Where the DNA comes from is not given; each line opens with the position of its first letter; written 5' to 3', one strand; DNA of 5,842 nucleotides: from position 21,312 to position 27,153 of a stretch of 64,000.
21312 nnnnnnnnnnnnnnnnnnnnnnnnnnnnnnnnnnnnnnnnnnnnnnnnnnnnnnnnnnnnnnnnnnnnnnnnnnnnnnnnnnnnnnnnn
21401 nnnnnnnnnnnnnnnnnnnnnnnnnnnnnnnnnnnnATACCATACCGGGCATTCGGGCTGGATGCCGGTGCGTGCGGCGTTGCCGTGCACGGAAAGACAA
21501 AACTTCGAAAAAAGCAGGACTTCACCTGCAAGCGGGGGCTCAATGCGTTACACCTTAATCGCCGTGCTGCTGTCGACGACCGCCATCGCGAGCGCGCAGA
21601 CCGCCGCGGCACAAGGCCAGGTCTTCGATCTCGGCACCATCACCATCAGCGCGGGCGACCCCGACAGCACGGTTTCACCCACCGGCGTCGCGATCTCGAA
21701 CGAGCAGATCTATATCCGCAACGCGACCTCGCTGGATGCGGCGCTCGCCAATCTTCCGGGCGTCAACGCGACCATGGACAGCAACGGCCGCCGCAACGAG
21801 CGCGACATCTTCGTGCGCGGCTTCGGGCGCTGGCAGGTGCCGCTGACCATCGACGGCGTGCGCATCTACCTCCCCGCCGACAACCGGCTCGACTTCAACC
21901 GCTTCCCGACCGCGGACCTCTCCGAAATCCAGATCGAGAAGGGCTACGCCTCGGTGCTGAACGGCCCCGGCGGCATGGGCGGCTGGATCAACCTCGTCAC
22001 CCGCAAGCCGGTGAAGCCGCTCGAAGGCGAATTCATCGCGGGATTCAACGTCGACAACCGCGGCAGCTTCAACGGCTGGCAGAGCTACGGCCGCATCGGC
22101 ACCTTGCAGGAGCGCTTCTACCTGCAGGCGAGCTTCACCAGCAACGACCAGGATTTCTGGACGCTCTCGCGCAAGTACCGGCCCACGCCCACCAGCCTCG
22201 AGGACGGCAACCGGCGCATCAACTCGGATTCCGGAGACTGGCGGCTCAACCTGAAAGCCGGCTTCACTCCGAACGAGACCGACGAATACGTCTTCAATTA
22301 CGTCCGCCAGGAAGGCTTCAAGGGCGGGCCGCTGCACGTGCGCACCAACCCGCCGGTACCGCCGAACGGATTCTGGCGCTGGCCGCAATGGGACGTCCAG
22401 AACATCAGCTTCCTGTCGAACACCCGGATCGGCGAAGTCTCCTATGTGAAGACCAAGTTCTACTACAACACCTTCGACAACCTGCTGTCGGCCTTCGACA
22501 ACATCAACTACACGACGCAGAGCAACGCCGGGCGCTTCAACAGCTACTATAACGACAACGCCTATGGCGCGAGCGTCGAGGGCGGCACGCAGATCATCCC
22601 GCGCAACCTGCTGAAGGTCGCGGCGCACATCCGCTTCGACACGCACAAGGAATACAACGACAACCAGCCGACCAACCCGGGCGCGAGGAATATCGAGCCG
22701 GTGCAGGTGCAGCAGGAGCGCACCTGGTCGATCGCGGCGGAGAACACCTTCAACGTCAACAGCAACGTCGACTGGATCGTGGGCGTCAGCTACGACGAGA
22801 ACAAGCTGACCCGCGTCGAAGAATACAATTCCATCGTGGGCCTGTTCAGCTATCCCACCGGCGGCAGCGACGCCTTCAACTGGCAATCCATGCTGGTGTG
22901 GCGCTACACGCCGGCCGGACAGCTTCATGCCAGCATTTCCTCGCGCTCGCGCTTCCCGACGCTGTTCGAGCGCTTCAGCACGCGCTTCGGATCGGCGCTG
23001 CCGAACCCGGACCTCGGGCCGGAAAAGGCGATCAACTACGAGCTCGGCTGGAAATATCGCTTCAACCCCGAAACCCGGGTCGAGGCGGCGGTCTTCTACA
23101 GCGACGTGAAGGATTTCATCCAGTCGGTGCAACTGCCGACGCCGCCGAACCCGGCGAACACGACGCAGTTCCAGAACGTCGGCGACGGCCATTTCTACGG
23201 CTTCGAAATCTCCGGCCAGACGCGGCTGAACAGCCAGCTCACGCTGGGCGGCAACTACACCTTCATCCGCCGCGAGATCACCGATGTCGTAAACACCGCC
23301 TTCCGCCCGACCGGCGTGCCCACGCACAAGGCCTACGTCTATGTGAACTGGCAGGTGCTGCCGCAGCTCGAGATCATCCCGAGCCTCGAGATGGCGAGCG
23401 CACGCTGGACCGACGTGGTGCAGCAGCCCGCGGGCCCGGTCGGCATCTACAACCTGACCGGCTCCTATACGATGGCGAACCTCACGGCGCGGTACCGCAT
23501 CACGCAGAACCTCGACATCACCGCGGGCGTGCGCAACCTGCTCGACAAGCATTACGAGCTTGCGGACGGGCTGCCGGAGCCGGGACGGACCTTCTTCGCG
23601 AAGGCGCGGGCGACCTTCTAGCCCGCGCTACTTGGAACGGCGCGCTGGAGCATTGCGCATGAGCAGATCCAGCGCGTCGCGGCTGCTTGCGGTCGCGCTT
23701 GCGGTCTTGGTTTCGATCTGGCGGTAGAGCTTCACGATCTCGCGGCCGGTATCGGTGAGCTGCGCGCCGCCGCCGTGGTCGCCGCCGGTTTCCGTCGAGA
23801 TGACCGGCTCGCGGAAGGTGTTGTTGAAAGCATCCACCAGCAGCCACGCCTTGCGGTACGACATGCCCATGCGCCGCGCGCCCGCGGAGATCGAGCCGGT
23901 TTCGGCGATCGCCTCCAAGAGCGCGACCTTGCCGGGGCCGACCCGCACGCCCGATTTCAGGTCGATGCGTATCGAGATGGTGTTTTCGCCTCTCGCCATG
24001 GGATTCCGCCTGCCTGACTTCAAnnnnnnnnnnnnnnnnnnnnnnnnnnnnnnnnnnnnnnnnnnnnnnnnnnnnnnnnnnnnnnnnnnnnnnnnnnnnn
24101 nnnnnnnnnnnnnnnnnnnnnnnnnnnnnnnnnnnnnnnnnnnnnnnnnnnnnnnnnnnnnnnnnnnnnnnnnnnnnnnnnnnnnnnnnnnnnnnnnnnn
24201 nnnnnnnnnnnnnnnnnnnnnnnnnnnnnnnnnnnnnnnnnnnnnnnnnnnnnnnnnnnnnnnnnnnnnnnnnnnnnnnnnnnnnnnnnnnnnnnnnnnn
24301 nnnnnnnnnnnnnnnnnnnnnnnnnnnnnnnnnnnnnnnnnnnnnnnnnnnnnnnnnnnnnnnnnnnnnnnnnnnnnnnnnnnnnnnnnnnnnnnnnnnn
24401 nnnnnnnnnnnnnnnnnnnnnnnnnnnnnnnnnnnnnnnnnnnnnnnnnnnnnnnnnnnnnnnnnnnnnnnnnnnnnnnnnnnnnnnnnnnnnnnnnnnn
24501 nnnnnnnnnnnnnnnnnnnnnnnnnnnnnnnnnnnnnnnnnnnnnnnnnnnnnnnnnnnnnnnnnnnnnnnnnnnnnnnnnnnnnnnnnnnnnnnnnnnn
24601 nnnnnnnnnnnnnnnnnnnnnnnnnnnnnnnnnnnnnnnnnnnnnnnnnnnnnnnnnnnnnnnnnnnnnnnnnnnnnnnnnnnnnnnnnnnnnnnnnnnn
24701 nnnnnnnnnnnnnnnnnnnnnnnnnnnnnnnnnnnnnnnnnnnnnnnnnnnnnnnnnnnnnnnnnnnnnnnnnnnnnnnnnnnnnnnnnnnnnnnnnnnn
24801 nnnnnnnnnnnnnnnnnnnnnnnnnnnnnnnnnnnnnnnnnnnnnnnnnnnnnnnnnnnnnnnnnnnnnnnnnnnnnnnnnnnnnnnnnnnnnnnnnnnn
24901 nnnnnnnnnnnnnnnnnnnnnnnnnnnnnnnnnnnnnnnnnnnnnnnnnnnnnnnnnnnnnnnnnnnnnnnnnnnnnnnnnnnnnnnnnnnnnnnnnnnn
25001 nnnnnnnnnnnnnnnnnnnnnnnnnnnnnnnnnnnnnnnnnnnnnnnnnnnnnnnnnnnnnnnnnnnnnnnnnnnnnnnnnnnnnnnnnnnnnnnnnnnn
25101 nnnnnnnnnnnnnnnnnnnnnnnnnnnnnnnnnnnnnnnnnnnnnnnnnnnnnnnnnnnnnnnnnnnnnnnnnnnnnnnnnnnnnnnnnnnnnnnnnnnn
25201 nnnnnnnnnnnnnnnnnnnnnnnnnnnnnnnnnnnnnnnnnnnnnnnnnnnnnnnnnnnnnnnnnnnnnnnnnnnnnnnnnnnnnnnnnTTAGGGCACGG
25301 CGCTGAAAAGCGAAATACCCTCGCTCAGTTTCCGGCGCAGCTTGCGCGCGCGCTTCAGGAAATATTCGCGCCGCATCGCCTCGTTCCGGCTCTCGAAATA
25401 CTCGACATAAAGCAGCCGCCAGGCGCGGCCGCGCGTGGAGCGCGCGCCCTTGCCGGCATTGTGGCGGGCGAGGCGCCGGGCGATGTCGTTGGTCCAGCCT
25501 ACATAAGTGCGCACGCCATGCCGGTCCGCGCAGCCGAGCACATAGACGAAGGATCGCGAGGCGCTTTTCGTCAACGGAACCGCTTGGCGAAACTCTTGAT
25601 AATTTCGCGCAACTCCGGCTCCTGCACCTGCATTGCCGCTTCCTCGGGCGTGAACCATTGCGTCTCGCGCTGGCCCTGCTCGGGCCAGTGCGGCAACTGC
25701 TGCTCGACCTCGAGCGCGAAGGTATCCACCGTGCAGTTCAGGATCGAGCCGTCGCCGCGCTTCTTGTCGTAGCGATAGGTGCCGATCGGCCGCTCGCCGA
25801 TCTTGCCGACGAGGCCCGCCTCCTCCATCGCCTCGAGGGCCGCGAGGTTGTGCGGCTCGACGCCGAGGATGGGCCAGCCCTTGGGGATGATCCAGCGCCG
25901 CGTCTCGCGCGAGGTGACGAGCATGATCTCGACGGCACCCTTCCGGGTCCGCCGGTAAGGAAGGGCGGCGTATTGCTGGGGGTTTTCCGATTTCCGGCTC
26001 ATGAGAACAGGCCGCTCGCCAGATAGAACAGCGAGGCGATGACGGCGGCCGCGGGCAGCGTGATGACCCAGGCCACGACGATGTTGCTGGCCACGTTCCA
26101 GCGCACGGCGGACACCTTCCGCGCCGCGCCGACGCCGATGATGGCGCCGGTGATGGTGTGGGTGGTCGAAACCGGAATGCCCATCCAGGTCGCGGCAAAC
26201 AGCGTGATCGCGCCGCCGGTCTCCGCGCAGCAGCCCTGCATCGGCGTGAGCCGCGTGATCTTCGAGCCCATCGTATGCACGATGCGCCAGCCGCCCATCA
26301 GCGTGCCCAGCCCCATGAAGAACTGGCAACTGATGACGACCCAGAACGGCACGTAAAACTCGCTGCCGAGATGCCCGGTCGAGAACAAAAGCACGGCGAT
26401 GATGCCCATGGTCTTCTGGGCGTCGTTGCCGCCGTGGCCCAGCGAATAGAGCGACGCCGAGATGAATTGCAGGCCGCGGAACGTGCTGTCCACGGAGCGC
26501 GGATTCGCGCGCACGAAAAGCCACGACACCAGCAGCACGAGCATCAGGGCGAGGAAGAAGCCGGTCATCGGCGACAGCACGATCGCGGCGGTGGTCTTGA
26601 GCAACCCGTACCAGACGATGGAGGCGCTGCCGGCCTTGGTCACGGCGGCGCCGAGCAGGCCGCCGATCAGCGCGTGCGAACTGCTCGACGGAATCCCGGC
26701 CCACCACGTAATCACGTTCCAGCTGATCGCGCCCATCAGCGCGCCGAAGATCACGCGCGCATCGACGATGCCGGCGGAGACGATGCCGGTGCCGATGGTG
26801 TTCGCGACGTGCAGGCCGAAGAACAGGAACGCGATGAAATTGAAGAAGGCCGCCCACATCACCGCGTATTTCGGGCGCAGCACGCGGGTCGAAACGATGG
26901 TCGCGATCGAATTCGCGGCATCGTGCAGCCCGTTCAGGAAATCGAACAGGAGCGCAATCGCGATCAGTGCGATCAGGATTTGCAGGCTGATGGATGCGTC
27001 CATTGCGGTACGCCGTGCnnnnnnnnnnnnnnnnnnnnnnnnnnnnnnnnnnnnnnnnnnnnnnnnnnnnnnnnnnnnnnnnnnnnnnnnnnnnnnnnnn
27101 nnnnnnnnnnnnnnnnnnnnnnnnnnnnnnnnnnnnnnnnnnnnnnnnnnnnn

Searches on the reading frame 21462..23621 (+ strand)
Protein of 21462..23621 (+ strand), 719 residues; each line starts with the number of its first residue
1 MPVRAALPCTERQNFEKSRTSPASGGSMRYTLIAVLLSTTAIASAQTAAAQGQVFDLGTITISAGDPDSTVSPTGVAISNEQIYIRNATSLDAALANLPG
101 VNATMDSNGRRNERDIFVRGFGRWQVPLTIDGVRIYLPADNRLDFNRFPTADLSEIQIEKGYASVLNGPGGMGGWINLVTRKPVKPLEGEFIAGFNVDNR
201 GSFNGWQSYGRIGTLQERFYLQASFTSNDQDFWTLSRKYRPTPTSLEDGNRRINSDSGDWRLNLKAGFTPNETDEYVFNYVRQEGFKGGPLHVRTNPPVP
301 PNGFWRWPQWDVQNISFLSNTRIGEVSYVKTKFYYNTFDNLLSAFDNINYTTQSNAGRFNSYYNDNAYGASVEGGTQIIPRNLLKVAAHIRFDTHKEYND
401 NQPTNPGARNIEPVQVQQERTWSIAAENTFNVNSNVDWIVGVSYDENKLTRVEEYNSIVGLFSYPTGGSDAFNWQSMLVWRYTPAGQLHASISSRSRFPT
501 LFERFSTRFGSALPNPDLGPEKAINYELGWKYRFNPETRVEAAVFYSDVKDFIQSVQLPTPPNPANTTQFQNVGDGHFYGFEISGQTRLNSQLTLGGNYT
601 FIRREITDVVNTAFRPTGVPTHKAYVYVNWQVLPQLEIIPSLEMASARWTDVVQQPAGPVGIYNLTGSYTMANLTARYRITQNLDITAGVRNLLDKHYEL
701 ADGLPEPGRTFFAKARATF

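Call 41: search_protein_families(library=pfam, proteins=[window:21462-23621:+], max_evalue=0.00001)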
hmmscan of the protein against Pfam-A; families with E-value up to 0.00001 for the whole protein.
window:21462-23621:+ (719 aa): 3 families
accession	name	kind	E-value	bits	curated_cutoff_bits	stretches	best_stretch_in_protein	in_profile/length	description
PF00593.30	TonB_dep_Rec_b-barrel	-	2.7e-44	153.2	27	1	198-693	16-436/436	TonB dependent receptor-like, beta-barrel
PF07715.20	Plug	-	1.3e-19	71.2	23.9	1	77-174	11-106/107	TonB-dependent Receptor Plug Domain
PF14905.12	OMP_b-brl_3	-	5.6e-09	36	27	1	515-607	210-300/408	Outer membrane protein beta-barrel family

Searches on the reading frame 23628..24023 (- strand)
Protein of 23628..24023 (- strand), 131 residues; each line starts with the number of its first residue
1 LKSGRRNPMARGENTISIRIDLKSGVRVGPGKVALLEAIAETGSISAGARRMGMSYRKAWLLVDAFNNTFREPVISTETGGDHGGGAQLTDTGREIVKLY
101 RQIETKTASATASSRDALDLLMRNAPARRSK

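Call 41: search_protein_families(library=pfam, proteins=[window:23628-24023:-], max_evalue=0.00001)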
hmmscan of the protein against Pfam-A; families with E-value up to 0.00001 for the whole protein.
window:23628-24023:- (131 aa): 1 family
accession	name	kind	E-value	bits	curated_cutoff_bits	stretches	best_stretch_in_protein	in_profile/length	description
PF00126.33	HTH_1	-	1.2e-06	28.7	26.6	1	34-94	5-60/60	Bacterial regulatory helix-turn-helix protein, lysR family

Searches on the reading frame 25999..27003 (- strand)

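Call 16: search_protein_families(library=pfam, proteins=[window:25999-27003:-], max_evalue=0.001)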
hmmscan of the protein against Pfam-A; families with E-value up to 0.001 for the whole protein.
window:25999-27003:- (334 aa): 1 family
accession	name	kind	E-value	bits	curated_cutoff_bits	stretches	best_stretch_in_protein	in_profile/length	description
PF01384.25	PHO4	-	4.8e-95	318.9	33.7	1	24-323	1-350/350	Phosphate transporter family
